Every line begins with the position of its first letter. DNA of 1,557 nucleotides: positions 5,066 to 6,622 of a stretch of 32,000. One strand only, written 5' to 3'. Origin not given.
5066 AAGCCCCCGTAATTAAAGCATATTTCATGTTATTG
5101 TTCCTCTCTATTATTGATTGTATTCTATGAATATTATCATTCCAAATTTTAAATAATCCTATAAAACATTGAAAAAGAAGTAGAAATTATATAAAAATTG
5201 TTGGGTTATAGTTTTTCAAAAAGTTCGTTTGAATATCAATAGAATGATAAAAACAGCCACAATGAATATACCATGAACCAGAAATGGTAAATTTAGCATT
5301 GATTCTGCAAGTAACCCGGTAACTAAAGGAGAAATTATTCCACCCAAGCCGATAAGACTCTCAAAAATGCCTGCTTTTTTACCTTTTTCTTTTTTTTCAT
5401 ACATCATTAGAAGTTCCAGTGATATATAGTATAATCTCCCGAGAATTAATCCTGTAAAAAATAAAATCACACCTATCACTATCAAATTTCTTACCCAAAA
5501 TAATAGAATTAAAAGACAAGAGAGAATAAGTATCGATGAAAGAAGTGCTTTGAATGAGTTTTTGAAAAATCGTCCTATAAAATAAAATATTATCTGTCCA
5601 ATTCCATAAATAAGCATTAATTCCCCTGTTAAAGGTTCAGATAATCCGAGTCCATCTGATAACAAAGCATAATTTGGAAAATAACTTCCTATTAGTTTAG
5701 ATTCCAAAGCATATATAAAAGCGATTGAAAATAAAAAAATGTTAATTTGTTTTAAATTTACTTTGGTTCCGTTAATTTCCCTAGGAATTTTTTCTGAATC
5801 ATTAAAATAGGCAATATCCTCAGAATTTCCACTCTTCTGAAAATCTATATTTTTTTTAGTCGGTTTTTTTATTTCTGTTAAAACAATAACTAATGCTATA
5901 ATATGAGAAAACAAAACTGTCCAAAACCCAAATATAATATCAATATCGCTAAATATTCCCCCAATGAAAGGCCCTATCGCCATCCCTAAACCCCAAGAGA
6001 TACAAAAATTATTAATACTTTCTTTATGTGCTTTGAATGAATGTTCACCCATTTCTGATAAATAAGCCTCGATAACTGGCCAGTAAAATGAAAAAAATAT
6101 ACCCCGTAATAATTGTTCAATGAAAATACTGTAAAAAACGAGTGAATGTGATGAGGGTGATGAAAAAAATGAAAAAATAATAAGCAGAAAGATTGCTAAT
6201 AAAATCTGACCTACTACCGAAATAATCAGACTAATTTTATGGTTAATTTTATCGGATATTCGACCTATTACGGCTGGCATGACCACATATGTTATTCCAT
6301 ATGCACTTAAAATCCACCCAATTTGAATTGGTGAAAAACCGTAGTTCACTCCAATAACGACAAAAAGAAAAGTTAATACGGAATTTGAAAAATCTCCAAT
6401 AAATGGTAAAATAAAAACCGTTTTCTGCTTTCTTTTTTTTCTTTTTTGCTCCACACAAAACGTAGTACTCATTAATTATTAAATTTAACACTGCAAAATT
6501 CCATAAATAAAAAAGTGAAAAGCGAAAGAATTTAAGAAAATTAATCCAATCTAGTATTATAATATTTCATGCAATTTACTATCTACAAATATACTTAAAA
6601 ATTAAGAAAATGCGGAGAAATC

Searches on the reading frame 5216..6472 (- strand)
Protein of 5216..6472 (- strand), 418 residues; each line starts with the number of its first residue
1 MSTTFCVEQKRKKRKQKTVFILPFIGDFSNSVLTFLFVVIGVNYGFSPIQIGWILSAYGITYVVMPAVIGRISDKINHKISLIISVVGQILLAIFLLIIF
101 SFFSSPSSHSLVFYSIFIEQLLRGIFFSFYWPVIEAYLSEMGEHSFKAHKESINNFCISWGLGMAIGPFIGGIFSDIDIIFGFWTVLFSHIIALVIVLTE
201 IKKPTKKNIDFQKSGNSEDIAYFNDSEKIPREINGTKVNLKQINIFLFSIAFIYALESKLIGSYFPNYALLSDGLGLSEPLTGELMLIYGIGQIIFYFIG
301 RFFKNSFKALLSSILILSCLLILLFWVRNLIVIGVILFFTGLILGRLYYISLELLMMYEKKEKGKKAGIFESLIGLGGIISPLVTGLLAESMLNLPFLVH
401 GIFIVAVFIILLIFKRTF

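Call 63: search_protein_families(library=pfam, proteins=[window:5216-6472:-], max_evalue=0.0001)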
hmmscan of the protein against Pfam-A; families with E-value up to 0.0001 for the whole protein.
window:5216-6472:- (418 aa): 1 family
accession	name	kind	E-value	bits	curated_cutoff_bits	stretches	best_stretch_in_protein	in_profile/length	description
PF07690.21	MFS_1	-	1.9e-36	126.2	33.4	2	20-346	2-310/347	Major Facilitator Superfamily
